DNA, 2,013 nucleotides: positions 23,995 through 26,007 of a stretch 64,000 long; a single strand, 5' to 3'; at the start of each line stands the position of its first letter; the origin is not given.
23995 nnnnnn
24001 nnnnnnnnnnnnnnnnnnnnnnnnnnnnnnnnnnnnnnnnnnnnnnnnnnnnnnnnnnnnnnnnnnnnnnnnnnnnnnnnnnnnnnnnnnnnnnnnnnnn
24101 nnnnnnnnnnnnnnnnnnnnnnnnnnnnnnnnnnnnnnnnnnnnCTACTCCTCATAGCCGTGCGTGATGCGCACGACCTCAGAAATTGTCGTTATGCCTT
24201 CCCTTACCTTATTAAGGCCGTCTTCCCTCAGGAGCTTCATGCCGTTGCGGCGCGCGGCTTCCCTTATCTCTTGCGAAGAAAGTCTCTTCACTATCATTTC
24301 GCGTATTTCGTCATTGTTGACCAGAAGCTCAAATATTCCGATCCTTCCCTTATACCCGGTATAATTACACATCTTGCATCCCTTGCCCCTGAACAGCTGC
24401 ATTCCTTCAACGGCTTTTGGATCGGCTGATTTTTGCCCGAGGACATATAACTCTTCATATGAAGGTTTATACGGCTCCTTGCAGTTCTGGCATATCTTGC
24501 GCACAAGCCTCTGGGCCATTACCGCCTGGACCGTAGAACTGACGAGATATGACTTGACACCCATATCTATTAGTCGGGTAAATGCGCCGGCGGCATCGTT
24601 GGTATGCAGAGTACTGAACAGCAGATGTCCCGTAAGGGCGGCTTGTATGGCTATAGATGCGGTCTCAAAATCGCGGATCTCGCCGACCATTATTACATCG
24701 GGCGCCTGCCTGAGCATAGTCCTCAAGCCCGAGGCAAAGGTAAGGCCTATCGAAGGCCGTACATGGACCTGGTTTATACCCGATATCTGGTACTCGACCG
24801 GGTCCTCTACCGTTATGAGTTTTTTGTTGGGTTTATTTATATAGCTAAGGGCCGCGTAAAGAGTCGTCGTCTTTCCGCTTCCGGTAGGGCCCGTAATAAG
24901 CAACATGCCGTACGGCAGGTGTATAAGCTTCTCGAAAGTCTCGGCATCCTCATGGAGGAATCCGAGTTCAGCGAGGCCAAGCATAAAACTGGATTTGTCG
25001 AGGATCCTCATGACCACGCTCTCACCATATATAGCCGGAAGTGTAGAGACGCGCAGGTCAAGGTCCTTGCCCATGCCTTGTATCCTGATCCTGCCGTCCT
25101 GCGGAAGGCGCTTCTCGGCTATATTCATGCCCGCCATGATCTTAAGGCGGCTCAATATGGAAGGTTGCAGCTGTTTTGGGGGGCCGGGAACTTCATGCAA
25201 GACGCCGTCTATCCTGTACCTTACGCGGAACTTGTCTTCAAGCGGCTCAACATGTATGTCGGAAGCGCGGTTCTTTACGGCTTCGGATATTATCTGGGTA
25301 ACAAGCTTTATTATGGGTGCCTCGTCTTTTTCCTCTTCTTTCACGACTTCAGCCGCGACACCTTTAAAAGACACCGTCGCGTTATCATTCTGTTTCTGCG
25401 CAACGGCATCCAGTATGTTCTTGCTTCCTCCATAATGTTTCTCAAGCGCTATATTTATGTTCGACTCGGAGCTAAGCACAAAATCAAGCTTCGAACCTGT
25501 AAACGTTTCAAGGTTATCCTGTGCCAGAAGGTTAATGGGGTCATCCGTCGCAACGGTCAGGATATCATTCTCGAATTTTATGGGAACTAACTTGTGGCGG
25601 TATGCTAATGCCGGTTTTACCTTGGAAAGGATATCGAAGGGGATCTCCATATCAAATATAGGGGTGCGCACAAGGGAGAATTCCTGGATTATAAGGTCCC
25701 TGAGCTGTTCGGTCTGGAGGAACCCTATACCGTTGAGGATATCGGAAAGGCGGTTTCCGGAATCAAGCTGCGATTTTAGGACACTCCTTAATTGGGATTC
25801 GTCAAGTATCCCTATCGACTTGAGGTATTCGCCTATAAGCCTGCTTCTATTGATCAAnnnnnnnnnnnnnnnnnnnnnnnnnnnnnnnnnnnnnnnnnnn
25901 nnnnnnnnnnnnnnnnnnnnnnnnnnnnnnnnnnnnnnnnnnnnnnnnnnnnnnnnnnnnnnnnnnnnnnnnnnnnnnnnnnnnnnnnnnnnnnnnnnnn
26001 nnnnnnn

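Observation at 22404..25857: Tandem MshEN-type c-di-GMP-receptor motifs on the secretion ATPases, with a stand-alone GGDEF cyclase at the window edge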

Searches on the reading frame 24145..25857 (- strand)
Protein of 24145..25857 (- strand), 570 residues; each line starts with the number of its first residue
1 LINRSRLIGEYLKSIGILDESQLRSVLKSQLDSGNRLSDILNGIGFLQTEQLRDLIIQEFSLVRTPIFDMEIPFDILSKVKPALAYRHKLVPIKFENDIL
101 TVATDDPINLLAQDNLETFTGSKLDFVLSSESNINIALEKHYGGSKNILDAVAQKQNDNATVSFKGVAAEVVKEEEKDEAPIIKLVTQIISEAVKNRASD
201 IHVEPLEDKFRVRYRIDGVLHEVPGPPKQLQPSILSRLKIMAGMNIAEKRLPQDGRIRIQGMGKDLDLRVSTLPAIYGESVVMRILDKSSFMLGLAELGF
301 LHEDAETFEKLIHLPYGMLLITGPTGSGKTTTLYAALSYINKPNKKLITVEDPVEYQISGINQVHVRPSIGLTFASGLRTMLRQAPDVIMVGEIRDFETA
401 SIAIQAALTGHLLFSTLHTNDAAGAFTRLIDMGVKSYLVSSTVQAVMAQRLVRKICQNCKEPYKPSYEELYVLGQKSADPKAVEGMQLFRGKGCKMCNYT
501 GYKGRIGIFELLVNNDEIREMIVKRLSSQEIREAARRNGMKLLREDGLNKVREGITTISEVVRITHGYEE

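Call 3: search_protein_families(library=pfam, proteins=[window:24145-25857:-], max_evalue=0.01)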
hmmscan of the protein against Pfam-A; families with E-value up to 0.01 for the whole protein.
window:24145-25857:- (570 aa): 8 families
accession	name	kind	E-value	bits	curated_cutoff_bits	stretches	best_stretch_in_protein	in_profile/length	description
PF00437.27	T2SSE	-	1.4e-143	478.5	24.9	1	175-563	1-370/370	Type II/IV secretion system protein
PF05157.20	MshEN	-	4.6e-15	55.8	23.1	1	67-146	8-88/90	MshEN domain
PF13191.12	AAA_16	-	0.00082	20.4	32.6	1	315-430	24-124/167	AAA ATPase domain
PF13476.12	AAA_23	-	0.0012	19.9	27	1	312-335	15-38/201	AAA domain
PF13555.12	AAA_29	-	0.0018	18.4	27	1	315-336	20-42/61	P-loop containing region of AAA domain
PF25199.1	nSTAND_NTPase5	-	0.0034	17.7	34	1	318-353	43-79/145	Novel STAND NTPase 5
PF13401.12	AAA_22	-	0.0054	17.5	27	0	317-353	6-42/130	AAA domain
PF20720.3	nSTAND3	-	0.0072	16.5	27.2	0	317-354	18-55/155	Novel STAND NTPase 3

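Call 24: find_related_loci(query=window:24148-25857:-, collection=genome_contigs, flank=6000)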
Query window:24148-25857:- (570 aa) in genome_contigs; peptide patterns used: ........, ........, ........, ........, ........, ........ (x = any residue, [..] = any of these).
599 stretches matched a pattern (row limit reached: there are more); 535 encode a relative of the query (tblastn E <= 1e-3); the best 80 are kept; 80 distinct loci.
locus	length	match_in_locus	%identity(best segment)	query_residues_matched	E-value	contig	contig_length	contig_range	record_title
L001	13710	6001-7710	98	1-570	0e+0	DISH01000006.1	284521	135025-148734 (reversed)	MAG TPA_asm: Candidatus Omnitrophica bacterium UBA6215 UBA6215_contig_1369, whole genome shotgun sequence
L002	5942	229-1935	93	1-570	0e+0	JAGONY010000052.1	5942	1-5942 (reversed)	MAG: Candidatus Omnitrophota bacterium isolate Go_SlDig_bin_77 Go_SlDig_44147_length_5942_cov_4.371797, whole genome sho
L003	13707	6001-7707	92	1-570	0e+0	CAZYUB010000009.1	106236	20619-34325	MAG TPA_asm: uncultured Planctomycetia bacterium isolate binchicken_co154_66 genome assembly, contig: NODE_126_length_10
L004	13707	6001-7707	84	1-570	0e+0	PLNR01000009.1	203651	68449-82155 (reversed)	MAG: Candidatus Omnitrophota bacterium isolate fen_1319 73.20120800_E1X.29_contig_3384, whole genome shotgun sequence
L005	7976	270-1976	84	1-570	0e+0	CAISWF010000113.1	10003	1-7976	MAG: Candidatus Omnitrophica bacterium isolate E3_bin-509 genome assembly, contig: bin-509:113/171, whole genome shotgun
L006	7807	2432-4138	83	1-570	0e+0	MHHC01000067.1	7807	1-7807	MAG: Omnitrophica WOR_2 bacterium RIFCSPLOWO2_12_FULL_51_24 rifcsplowo2_12_scaffold_74670, whole genome shotgun sequence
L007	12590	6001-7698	78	2-570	0e+0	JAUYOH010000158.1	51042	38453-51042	MAG: Candidatus Omnitrophota bacterium isolate C4_maxbin.042 C4_k141_619790, whole genome shotgun sequence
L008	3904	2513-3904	93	1-464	0e+0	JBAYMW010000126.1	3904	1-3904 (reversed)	MAG: Candidatus Omnitrophota bacterium isolate SO_2016_LW1_5 scaffold43400_LW64-88_2016, whole genome shotgun sequence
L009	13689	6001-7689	69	1-570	0e+0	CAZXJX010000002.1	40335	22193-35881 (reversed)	MAG TPA_asm: uncultured Planctomycetia bacterium isolate SRP090828_co1_14 genome assembly, contig: NODE_146_length_40335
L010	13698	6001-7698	59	1-566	0e+0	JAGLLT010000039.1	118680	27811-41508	MAG: Candidatus Omnitrophota bacterium isolate RS_5_28 ROV157_5.bin.28.fa_39, whole genome shotgun sequence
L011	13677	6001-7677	51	4-567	2e-178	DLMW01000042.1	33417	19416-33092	MAG TPA_asm: bacterium UBP18_UBA7526 isolate UBA7526 UBA7526_contig_2568, whole genome shotgun sequence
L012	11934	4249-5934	49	4-565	2e-175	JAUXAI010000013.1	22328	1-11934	MAG: bacterium isolate CSMAG_2758 CSMAG_2758_k141_584863_length_22328_cov_11.9891, whole genome shotgun sequence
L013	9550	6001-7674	51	8-566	6e-175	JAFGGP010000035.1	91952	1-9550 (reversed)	MAG: Candidatus Omnitrophota bacterium isolate Zod_Metabat.1390 k87_7964203, whole genome shotgun sequence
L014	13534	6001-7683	49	4-565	3e-175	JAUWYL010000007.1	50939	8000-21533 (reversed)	MAG: bacterium isolate CSMAG_2709 CSMAG_2709_k141_118983_length_50939_cov_13.9944, whole genome shotgun sequence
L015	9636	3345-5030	47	4-566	8e-165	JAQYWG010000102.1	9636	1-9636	MAG: Thermodesulfobacteriota bacterium isolate Hel238_bin70strict NODE_102_length_9636_cov_5.348781, whole genome shotgu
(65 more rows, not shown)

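Call 58: search_protein_families(library=ncbifam, proteins=[window:24148-25857:-], max_evalue=1e-10)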
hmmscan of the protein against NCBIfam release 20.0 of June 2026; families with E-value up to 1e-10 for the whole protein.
window:24148-25857:- (570 aa): 15 families
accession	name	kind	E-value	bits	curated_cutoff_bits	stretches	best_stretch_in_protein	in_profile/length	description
TIGR02538.1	type_IV_pilB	equivalog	2e-191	637.5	675.65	1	8-565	2-562/564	type IV-A pilus assembly ATPase PilB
TIGR02533.1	type_II_gspE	equivalog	1.2e-190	634.3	630.25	1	83-565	7-486/486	type II secretion system ATPase GspE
NF053534.1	T4PilAsmATPsTfpB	equivalog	7.1e-146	487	850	1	81-565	98-582/584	type IV pilus assembly ATPase TfpB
NF007755.0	PRK10436.1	equivalog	9.3e-139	463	617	1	83-565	12-459/465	type II secretion system protein GspE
NF041000.1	ATPase_ComGA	equivalog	7.5e-78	261.2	300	1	188-453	2-266/267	competence type IV pilus ATPase ComGA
TIGR01420.1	pilT_fam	subfamily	1.1e-55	189.3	319.1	1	187-455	3-271/343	PilT/PilU family type 4a pilus ATPase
TIGR02525.1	plasmid_TraJ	equivalog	6.6e-28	97.7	368.3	1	305-433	139-273/372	plasmid transfer ATPase TraJ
TIGR02524.1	dot_icm_DotB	equivalog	8.7e-22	77.8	463.3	1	316-451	134-278/358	Dot/Icm type IV secretion system ATPase DotB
NF058587.1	archaellum_moto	equivalog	1.2e-17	63.9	550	1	318-429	276-393/527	archaellum flagellar ATPase motor FlaI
TIGR02782.1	TrbB_P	equivalog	1.7e-17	63.6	304.55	1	319-436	139-258/303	P-type conjugative transfer ATPase TrbB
TIGR02788.1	VirB11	equivalog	5e-17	61.9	249.95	1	318-442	146-275/308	P-type DNA transfer ATPase VirB11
TIGR03819.1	heli_sec_ATPase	hypoth_equivalog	1.7e-15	57.1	373.15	1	237-449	102-317/340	TadA family conjugal transfer-associated ATPase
NF010469.0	PRK13894.1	subfamily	2.3e-15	56.8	508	1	319-430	152-265/320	conjugal transfer ATPase TrbB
NF010407.0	PRK13833.1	subfamily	1.7e-14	54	499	1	319-433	147-263/323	conjugal transfer protein TrbB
NF008411.1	PRK11234.1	equivalog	4.3e-11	41.9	1170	1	3-147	479-622/723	cyclic di-3',5'-guanylate-activated glycosyltransferase NfrB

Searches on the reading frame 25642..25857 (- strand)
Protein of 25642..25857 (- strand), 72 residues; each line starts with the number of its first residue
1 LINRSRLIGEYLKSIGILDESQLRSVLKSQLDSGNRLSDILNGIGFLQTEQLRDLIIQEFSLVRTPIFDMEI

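Call 59: search_protein_families(library=ncbifam, proteins=[window:25642-25857:-], max_evalue=10)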
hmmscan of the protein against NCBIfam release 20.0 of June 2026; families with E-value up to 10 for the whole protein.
seq(72 aa): 5 families
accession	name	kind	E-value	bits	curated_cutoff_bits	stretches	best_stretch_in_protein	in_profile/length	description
NF053729.1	c-di-GMP_motif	domain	1.1e-07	31.5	38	1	8-56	2-50/53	cyclic di-GMP-binding domain-containing protein, MshE-related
NF012033.0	PRK15489.1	equivalog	0.00049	18.4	537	1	4-66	489-551/703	glycosyl transferase family protein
NF053563.1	Rkd4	equivalog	0.014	13.5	860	1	7-58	601-650/747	arcadin-4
TIGR03029.1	EpsG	equivalog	0.052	12.7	313.8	1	8-61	5-58/274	chain length determinant protein tyrosine kinase EpsG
NF008411.1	PRK11234.1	equivalog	0.09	11.1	1170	1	3-62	479-537/723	cyclic di-3',5'-guanylate-activated glycosyltransferase NfrB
